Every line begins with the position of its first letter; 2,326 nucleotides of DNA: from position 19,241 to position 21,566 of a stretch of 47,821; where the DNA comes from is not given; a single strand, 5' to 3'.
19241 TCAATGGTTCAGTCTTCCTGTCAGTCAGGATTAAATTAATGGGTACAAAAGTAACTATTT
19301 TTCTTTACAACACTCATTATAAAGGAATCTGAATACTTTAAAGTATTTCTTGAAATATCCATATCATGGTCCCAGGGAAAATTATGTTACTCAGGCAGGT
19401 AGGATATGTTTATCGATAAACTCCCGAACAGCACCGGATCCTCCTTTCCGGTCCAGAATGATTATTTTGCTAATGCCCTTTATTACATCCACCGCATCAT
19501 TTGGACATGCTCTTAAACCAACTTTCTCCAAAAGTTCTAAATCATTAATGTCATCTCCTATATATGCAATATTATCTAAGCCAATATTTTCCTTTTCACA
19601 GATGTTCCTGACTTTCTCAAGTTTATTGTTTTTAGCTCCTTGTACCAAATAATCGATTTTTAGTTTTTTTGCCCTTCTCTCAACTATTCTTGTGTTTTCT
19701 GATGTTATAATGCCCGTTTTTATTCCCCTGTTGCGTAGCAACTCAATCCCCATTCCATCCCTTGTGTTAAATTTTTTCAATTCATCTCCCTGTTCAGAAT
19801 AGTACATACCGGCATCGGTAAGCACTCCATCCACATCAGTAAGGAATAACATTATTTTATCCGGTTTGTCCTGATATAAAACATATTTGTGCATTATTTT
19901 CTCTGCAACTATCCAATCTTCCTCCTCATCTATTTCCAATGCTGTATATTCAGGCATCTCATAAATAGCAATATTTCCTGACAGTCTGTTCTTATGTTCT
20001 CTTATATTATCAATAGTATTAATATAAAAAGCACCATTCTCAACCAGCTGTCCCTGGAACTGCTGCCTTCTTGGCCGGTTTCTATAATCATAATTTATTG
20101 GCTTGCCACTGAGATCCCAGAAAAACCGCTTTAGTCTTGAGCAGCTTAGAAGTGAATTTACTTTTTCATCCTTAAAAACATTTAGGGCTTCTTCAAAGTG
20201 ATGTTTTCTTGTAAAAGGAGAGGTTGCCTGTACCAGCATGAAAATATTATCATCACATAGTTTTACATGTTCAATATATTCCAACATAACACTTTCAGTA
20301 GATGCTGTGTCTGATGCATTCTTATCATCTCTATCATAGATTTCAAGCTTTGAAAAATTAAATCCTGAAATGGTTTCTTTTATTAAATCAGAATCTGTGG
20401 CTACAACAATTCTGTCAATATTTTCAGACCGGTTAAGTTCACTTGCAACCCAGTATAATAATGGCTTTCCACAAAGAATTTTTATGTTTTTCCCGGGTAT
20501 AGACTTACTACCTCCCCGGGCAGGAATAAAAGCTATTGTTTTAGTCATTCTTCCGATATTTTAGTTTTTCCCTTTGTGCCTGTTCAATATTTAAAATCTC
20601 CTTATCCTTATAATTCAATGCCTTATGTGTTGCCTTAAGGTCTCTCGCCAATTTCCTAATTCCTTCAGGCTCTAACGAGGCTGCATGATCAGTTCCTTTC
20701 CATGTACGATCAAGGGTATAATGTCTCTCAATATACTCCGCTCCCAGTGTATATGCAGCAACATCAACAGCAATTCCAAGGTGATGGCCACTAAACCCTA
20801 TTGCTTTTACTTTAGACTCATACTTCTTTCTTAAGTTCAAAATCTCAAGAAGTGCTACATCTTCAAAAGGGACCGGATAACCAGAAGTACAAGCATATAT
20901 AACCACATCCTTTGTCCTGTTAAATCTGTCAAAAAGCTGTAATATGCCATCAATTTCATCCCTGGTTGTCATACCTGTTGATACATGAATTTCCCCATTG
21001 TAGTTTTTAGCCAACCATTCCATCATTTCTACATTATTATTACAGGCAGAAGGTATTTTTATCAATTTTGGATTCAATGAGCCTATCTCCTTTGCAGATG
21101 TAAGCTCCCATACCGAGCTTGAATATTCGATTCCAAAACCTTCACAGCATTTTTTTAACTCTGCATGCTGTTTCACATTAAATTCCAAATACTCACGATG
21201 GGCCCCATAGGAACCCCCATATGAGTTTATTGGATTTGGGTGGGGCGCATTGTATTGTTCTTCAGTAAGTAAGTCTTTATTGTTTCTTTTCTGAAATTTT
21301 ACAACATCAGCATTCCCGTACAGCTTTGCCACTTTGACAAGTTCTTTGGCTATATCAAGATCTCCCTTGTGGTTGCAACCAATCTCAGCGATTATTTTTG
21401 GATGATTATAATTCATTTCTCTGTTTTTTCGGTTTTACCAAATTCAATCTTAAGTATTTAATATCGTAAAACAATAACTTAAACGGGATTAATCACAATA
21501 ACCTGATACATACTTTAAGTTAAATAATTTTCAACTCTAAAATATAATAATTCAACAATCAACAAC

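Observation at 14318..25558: Composite glycan-tailoring island joining a C-P (phosphonate) pathway, a nonulosonic-acid pathway and two unrelated activation/transfer systems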

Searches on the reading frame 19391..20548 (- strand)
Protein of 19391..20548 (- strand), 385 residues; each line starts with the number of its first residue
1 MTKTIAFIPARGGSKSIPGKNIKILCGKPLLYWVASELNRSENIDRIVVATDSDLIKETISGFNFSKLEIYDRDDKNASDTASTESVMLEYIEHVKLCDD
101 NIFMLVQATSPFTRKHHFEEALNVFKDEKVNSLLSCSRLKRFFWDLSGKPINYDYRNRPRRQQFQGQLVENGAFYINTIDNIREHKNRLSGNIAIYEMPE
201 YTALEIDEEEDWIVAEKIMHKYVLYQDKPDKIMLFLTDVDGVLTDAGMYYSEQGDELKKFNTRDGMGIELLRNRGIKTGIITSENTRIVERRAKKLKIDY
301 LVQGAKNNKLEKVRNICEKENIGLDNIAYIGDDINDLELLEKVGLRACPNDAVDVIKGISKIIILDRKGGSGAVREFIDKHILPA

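Call 3: search_protein_families(library=pfam, proteins=[window:19391-20548:-], max_evalue=0.001)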
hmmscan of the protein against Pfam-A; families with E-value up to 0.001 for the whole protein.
window:19391-20548:- (385 aa): 5 families
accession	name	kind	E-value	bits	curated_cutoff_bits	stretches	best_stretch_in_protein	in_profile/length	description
PF02348.25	CTP_transf_3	-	1.6e-20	74.3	22.6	1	5-131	1-120/217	Cytidylyltransferase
PF00702.32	Hydrolase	-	7.4e-09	36.7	26.4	1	268-344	107-191/191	haloacid dehalogenase-like hydrolase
PF08282.18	Hydrolase_3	-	3.7e-08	33.8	20.9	1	306-368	185-247/255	haloacid dehalogenase-like hydrolase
PF13419.12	HAD_2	-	1.3e-06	29.1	23.8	1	267-346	87-174/178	Haloacid dehalogenase-like hydrolase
PF12710.13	HAD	-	3.7e-05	24.7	27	1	246-341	63-189/189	haloacid dehalogenase-like hydrolase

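Call 4: search_protein_families(library=ncbifam, proteins=[window:19391-20548:-], max_evalue=0.001)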
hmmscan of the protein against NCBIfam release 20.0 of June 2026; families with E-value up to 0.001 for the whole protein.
window:19391-20548:- (385 aa): 25 families
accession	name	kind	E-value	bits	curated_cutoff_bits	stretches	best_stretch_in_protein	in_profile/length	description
NF058599.1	KDN-9-PPhBT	equivalog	2e-53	180.7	180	1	233-380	3-148/152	3-deoxy-D-glycero-D-galacto-nonulopyranosonate 9-phosphatase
TIGR01670.1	KdsC-phosphatas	subfamily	3.8e-41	140.6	106.95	1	233-379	2-146/154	3-deoxy-D-manno-octulosonate 8-phosphate phosphatase, YrbI family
NF007019.0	PRK09484.1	equivalog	1.3e-39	135.7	208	1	227-380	20-171/187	3-deoxy-manno-octulosonate-8-phosphatase KdsC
TIGR03584.1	PseF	equivalog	8.8e-28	97.4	205.7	1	5-217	1-218/222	pseudaminic acid cytidylyltransferase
TIGR02726.1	phenyl_P_delta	equivalog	1.1e-25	90.8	281.95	1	230-379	5-152/169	phenylphosphate carboxylase subunit delta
NF003952.0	PRK05450.1-5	subfamily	2.4e-15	56.4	193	1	3-133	2-124/250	3-deoxy-manno-octulosonate cytidylyltransferase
NF009905.0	PRK13368.1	subfamily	9.7e-13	48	255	1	3-129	2-118/243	3-deoxy-manno-octulosonate cytidylyltransferase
TIGR01662.1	HAD-SF-IIIA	subfamily_domain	1.2e-11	44.9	44.6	1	235-347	3-135/141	HAD-IIIA family hydrolase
NF003950.0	PRK05450.1-3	subfamily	4.9e-11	42.4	234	1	3-129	2-121/248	3-deoxy-manno-octulosonate cytidylyltransferase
NF002245.0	PRK01158.1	equivalog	6.7e-10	38.7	198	1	303-374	152-222/233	phosphoglycolate phosphatase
TIGR00466.1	kdsB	equivalog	8.4e-09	35.2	155.2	1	6-131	5-122/241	3-deoxy-manno-octulosonate cytidylyltransferase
TIGR00099.1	Cof-subfamily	subfamily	2.3e-08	33.9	137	1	306-366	186-246/256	Cof-type HAD-IIB family hydrolase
TIGR01487.1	Pglycolate_arch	equivalog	4e-08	33.4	122.75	1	255-369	89-208/215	phosphoglycolate phosphatase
NF003948.0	PRK05450.1-1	equivalog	1.3e-07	31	281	1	2-130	4-125/248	3-deoxy-manno-octulosonate cytidylyltransferase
TIGR01511.1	ATPase-IB1_Cu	subfamily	9.1e-07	28.1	397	1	251-366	364-470/542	copper-translocating P-type ATPase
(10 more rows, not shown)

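Call 23: find_related_loci(query=window:19391-20548:-, collection=genome_contigs, flank=10000)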
Query window:19391-20548:- (385 aa) in genome_contigs; peptide patterns used: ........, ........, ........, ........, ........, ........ (x = any residue, [..] = any of these).
600 stretches matched a pattern (row limit reached: there are more); 568 encode a relative of the query (tblastn E <= 1e-3); the best 80 are kept; 80 distinct loci.
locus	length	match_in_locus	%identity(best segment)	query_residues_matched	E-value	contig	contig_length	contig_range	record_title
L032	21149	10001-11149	81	1-383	0e+0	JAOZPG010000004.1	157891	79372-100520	MAG: Bacteroidales bacterium isolate GMC4.metabat2.18 GMC4_15_length_157891_cov_15.712423, whole genome shotgun sequence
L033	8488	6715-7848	63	3-379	9e-155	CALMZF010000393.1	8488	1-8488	MAG TPA_asm: uncultured Paludibacter sp. isolate SRR2107218_bin.95_CONCOCT_v1.1_MAG genome assembly, contig: ERZ794921.4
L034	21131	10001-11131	60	5-379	8e-152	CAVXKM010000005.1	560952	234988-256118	MAG: uncultured Spirochaetota bacterium isolate MFD02979.bin.2.4 genome assembly, contig: contig_76913, whole genome sho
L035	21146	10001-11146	62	5-383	7e-152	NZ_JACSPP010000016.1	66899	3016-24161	Phocaeicola intestinalis strain Sa1CVN1 NODE_16_length_66899_cov_24.556778, whole genome shotgun sequence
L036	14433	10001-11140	60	5-380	2e-150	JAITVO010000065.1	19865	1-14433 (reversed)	MAG: Cytophagaceae bacterium isolate TD116_bin49 k119_1480280, whole genome shotgun sequence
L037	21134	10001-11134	59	4-383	5e-150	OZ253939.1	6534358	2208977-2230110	MAG: Cyclobacteriaceae bacterium isolate eee96a46-ca30-49ea-ac7f-a37d19bfbf08 genome assembly, chromosome: 1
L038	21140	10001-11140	61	5-379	4e-150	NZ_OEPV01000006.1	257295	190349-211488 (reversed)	Dysgonomonas massiliensis strain Marseille-P4356, whole genome shotgun sequence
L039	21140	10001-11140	61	3-379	2e-149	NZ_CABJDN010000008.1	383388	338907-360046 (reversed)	Bacteroides intestinalis isolate MGYG-HGUT-00211, whole genome shotgun sequence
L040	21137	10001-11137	58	5-380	1e-149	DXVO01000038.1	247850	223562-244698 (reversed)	MAG TPA_asm: Parabacteroides sp. isolate HRGM_Genome_3439 HRGM_Genome_3439_38, whole genome shotgun sequence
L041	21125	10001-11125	61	5-375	9e-149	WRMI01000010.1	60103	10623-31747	MAG: Marinilabiliaceae bacterium isolate Th196P3bin71 Ga0099364_10000633, whole genome shotgun sequence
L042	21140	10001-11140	59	3-379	9e-149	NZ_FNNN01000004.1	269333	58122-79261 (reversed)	Bacteroides faecis MAJ27, whole genome shotgun sequence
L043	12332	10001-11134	60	5-379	5e-148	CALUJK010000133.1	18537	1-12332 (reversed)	MAG: uncultured Bacteroides sp. isolate E20__bin93 genome assembly, contig: E20__k127_7510657, whole genome shotgun sequ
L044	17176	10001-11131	59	5-378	5e-148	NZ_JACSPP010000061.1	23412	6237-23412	Phocaeicola intestinalis strain Sa1CVN1 NODE_61_length_23412_cov_25.873238, whole genome shotgun sequence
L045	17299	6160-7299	60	3-379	8e-148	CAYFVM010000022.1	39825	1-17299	MAG TPA_asm: uncultured Bacteroidales bacterium isolate ERP107106_co1_258 genome assembly, contig: NODE_842_length_39825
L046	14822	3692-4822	63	5-379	5e-148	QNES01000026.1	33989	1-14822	MAG: Gammaproteobacteria bacterium isolate B20_G6 B20_Guay6_scaffold_00270, whole genome shotgun sequence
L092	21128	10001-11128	51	5-376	1e-112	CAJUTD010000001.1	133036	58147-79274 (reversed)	MAG: uncultured Lachnospiraceae bacterium isolate MGBC166828 genome assembly, contig: MGBC166828.1, whole genome shotgun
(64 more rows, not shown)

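Call 27: search_protein_families(library=pfam, proteins=[L032:11115-12326:+, L032:12465-13283:+, L032:13189-14193:+, L032:14210-15349:-, L032:15415-16311:-, L032:16318-17061:-, L032:17207-19054:-, L032:19582-20400:-], max_evalue=0.001)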
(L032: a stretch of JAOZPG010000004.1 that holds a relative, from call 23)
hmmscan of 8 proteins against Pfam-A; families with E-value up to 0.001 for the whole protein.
L032:11115-12326:+ (403 aa): 1 family
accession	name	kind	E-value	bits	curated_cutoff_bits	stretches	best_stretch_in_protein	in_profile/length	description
PF04230.19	PS_pyruv_trans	-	5.3e-19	69.6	25.3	1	61-331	1-276/280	Polysaccharide pyruvyl transferase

L032:12465-13283:+ (272 aa): 0 families

L032:13189-14193:+ (334 aa): 1 family
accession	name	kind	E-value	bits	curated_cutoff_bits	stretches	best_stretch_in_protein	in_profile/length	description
PF00291.31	PALP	-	1.6e-76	257.9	35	1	35-322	2-295/295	Pyridoxal-phosphate dependent enzyme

L032:14210-15349:- (379 aa): 1 family
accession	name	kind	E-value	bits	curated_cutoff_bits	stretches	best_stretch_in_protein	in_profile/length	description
PF03372.29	Exo_endo_phos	-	2.5e-23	83.4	24.5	1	111-361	1-225/225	Endonuclease/Exonuclease/phosphatase family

L032:15415-16311:- (298 aa): 2 families
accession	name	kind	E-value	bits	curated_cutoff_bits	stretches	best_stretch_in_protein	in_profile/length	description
PF01694.28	Rhomboid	-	5.4e-19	69.3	22.6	1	66-210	3-137/143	Rhomboid domain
PF20216.3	DUF6576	-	1.4e-13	51.2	27.3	1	251-294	3-46/47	Family of unknown function (DUF6576)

L032:16318-17061:- (247 aa): 2 families
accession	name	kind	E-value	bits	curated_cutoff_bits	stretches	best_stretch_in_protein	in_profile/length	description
PF01694.28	Rhomboid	-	6.4e-23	82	22.6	1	55-239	3-140/143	Rhomboid domain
PF08551.15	DUF1751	-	4.2e-08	34.1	22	1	52-122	4-74/99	Eukaryotic integral membrane protein (DUF1751)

L032:17207-19054:- (615 aa): 4 families
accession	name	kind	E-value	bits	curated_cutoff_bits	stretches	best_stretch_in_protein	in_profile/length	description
PF01119.25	DNA_mis_repair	-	2.3e-32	111.5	26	1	210-327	1-118/119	DNA mismatch repair protein, C-terminal domain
PF08676.16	MutL_C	-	1.6e-25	89.9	25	1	434-574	2-142/142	MutL C terminal dimerisation domain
PF13589.12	HATPase_c_3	-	3.2e-11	43.9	25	1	27-137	5-113/137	Histidine kinase-, DNA gyrase B-, and HSP90-like ATPase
PF02518.31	HATPase_c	-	5.5e-07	30.4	26.4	1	24-83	5-64/111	Histidine kinase-, DNA gyrase B-, and HSP90-like ATPase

L032:19582-20400:- (272 aa): 2 families
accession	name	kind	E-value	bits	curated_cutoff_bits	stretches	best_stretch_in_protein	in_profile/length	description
PF00520.37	Ion_trans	-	1.5e-32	113.2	25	1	24-237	2-236/241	Ion transport protein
PF07885.22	Ion_trans_2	-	5.3e-15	55.5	22.5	1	158-235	2-78/79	Ion channel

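Call 29: search_solved_structures(query=window:19391-20548:-, max_evalue=0.00001)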
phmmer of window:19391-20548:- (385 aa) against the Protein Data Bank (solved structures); distinct sequences matched with E-value up to 0.00001: 24.
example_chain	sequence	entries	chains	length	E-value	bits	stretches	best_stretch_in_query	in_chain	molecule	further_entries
3e81_A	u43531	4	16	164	9.9e-42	146.7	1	231-380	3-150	Acylneuraminate cytidylyltransferase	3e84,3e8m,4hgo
4hgq_A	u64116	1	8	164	6.6e-41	143.9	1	231-380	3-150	Acylneuraminate cytidylyltransferase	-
4hgr_A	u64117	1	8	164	4.5e-40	141.2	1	231-380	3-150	Acylneuraminate cytidylyltransferase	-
9t4z_A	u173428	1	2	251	6.4e-37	130.8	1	3-222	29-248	PpNeuA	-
3mn1_A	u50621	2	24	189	3.9e-30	108.5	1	228-379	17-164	probable yrbi family phosphatase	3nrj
3n07_A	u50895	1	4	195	1.2e-29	106.9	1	231-380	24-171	3-deoxy-D-manno-octulosonate 8-phosphate phosphatase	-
2p9j_A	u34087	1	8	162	2.9e-27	99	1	226-379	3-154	Hypothetical protein AQ2171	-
4um5_A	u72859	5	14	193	7.1e-27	97.8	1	223-379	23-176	3-DEOXY-D-MANNO-OCTULOSONATE 8-PHOSPHATE PHOSPHATASE KDSC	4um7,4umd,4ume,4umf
3i6b_A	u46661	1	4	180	1.9e-26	96.4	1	228-382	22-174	3-deoxy-D-manno-octulosonate 8-phosphate phosphatase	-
2r8e_A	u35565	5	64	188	2.2e-26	96.2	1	228-382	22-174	3-deoxy-D-manno-octulosonate 8-phosphate phosphatase | YrbI from Escherichia coli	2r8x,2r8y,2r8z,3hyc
7t35_A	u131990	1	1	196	3e-26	95.7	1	225-382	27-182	3-deoxy-D-manno-octulosonate 8-phosphate phosphatase KdsC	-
1qwj_A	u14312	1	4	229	3.5e-24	88.9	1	6-220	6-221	cytidine monophospho-N-acetylneuraminic acid synthetase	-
3n1u_A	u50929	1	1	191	3.7e-24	88.9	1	227-379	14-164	Hydrolase, HAD superfamily, subfamily III A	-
3ij5_A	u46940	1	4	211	1.4e-22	83.7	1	231-382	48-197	3-deoxy-D-manno-octulosonate 8-phosphate phosphatase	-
4nav_D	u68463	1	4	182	1.3e-21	80.5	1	227-379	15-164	HYPOTHETICAL PROTEIN XCC279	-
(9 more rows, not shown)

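Call 46: search_protein_families(library=pfam, proteins=[L092:1014-1742:+, L092:1758-2600:+, L092:2533-3759:+, L092:3819-5030:+, L092:5106-8993:+, L092:11207-12901:+, L092:12898-15618:+, L092:15651-16946:+, L092:16955-17902:+, L092:17940-20699:+], max_evalue=0.0001)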
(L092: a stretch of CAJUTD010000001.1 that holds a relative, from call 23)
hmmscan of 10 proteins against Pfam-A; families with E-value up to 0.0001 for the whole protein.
L092:1014-1742:+ (242 aa): 2 families
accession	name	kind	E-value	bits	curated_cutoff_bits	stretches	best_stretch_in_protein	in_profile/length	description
PF00483.29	NTP_transferase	-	1.2e-11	45.1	21.2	1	2-118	1-119/245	Nucleotidyl transferase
PF12804.13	NTP_transf_3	-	1.2e-08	35.8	27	1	3-122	1-109/160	MobA-like NTP transferase domain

L092:1758-2600:+ (280 aa): 1 family
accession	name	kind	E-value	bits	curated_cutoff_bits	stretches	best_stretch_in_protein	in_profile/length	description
PF01973.23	MptE-like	-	1.8e-11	44.6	34.6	1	44-193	18-168/171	6-hydroxymethylpterin diphosphokinase MptE-like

L092:2533-3759:+ (408 aa): 3 families
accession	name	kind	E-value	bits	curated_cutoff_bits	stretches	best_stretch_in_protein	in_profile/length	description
PF00465.25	Fe-ADH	-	1.3e-35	123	31.3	1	42-200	2-167/168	Iron-containing alcohol dehydrogenase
PF25137.1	ADH_Fe_C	-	9.1e-21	74.9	27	1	214-403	3-193/194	Fe-containing alcohol dehydrogenase family, C-terminal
PF13685.12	Fe-ADH_2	-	1.8e-07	31.7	28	1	46-135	2-93/149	Iron-containing alcohol dehydrogenase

L092:3819-5030:+ (403 aa): 1 family
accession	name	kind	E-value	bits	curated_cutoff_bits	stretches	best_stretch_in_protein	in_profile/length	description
PF04464.20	Glyphos_transf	-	1.9e-83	280.9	22.1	1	22-397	7-365/367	CDP-Glycerol:Poly(glycerophosphate) glycerophosphotransferase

L092:5106-8993:+ (1295 aa): 3 families
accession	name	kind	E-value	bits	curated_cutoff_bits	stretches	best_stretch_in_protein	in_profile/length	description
PF04464.20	Glyphos_transf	-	2.9e-87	293.5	22.1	1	636-1005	6-359/367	CDP-Glycerol:Poly(glycerophosphate) glycerophosphotransferase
PF01973.23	MptE-like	-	2.8e-13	50.4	34.6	1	1044-1204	5-168/171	6-hydroxymethylpterin diphosphokinase MptE-like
PF00465.25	Fe-ADH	-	7.1e-07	29.4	31.3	1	229-321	2-98/168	Iron-containing alcohol dehydrogenase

L092:11207-12901:+ (564 aa): 2 families
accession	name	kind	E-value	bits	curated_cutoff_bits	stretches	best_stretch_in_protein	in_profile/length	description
PF19127.6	Choline_bind_3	-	8.1e-18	64.6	27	2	479-520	2-44/47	Choline-binding repeat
PF01473.26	Choline_bind_1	-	1e-09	38.7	20.5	0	544-560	3-19/19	Putative cell wall binding repeat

L092:12898-15618:+ (906 aa): 3 families
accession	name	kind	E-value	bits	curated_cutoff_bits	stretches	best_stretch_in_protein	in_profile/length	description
PF04464.20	Glyphos_transf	-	1.6e-81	274.6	22.1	1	93-464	8-366/367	CDP-Glycerol:Poly(glycerophosphate) glycerophosphotransferase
PF00534.26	Glycos_transf_1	-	6.7e-26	91.3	26.4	1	739-876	17-158/172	Glycosyl transferases group 1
PF13692.12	Glyco_trans_1_4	-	2.7e-22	80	27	1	739-874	3-140/142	Glycosyl transferases group 1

L092:15651-16946:+ (431 aa): 2 families
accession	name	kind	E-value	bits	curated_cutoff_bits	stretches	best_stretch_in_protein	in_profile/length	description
PF13714.12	PEP_mutase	-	5.4e-54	183.7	31.5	1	149-406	2-240/240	Phosphoenolpyruvate phosphomutase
PF01467.32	CTP_transf_like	-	5.3e-15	56.2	21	1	11-99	7-96/133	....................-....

L092:16955-17902:+ (315 aa): 4 families
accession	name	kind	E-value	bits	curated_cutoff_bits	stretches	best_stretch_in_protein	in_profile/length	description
PF20511.4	PMI_typeI_cat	-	1.2e-15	58.3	22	1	3-106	1-108/143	Phosphomannose isomerase type I, catalytic domain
PF21621.3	MPI_cupin_dom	-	3.4e-14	53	27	1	236-311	7-77/79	Mannose-6-phosphate isomerase, cupin domain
PF07883.17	Cupin_2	-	1.7e-07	31.3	27.2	0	267-297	22-52/70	Cupin domain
PF05899.18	Cupin_3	-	4.6e-07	29.9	23.5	0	268-297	30-60/74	EutQ-like cupin domain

L092:17940-20699:+ (919 aa): 4 families
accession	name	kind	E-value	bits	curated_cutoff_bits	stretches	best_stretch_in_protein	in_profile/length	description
PF04464.20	Glyphos_transf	-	3e-72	244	22.1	1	111-482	8-366/367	CDP-Glycerol:Poly(glycerophosphate) glycerophosphotransferase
PF00534.26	Glycos_transf_1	-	8.3e-29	100.7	26.4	1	751-892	14-159/172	Glycosyl transferases group 1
PF13692.12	Glyco_trans_1_4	-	1.7e-24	87.1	27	1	754-888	3-139/142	Glycosyl transferases group 1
PF20706.3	GT4-conflict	-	5.7e-05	22.7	26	0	749-857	194-312/385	Family 4 Glycosyltransferase in conflict systems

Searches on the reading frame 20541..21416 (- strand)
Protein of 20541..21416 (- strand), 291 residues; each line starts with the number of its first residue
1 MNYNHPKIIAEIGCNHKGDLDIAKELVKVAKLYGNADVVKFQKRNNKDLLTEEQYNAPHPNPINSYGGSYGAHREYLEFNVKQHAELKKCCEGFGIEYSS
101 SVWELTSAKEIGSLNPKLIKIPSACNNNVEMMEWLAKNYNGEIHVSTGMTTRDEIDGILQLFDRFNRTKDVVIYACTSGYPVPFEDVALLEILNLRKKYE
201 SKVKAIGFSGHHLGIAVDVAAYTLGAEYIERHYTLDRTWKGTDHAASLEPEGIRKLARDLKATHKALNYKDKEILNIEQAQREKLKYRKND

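Call 3: search_protein_families(library=pfam, proteins=[window:20541-21416:-], max_evalue=0.001)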
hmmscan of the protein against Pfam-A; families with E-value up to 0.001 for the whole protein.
window:20541-21416:- (291 aa): 1 family
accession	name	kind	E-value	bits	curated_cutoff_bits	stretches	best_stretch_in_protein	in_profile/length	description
PF03102.20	NeuB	-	3.6e-65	220.2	22.1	1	26-271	1-240/241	NeuB family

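Call 4: search_protein_families(library=ncbifam, proteins=[window:20541-21416:-], max_evalue=0.001)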
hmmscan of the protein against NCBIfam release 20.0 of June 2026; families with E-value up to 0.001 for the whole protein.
window:20541-21416:- (291 aa): 2 families
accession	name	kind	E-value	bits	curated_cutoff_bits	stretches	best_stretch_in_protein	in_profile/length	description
TIGR03569.1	NeuB_NnaB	equivalog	1.1e-60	205.5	399.65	1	8-283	3-274/329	N-acetylneuraminate synthase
TIGR03586.1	PseI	equivalog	7.5e-41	140.4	340.25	1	6-283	2-273/327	pseudaminic acid synthase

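Call 30: search_solved_structures(query=window:20541-21416:-, max_evalue=0.00001)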
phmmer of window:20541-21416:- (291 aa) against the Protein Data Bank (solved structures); distinct sequences matched with E-value up to 0.00001: 8.
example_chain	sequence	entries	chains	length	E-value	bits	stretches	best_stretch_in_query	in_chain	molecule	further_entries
6ncs_A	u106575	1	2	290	2.7e-25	92.5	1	5-289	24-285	N-acetylneuraminic acid (Sialic acid) synthetase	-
8h2c_A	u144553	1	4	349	1e-22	84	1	8-268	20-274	Pseudaminic acid synthase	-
2wqp_A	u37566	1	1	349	1.3e-20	77.1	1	2-270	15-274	POLYSIALIC ACID CAPSULE BIOSYNTHESIS PROTEIN SIAC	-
1xuu_A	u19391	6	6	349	3.5e-20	75.7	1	2-270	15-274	polysialic acid capsule biosynthesis protein SiaC | N-acetylneuraminate synthase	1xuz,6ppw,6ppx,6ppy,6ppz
4ipj_A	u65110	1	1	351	3.5e-20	75.7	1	2-270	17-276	Polysialic acid capsule biosynthesis protein SiaC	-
4ipi_A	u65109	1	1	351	3.5e-20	75.7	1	2-270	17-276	Polysialic acid capsule biosynthesis protein SiaC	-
1vli_A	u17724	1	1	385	4.1e-16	62.4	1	8-267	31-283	Spore coat polysaccharide biosynthesis protein spsE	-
3g8r_A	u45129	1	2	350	2.9e-08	36.6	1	115-284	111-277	Probable spore coat polysaccharide biosynthesis protein E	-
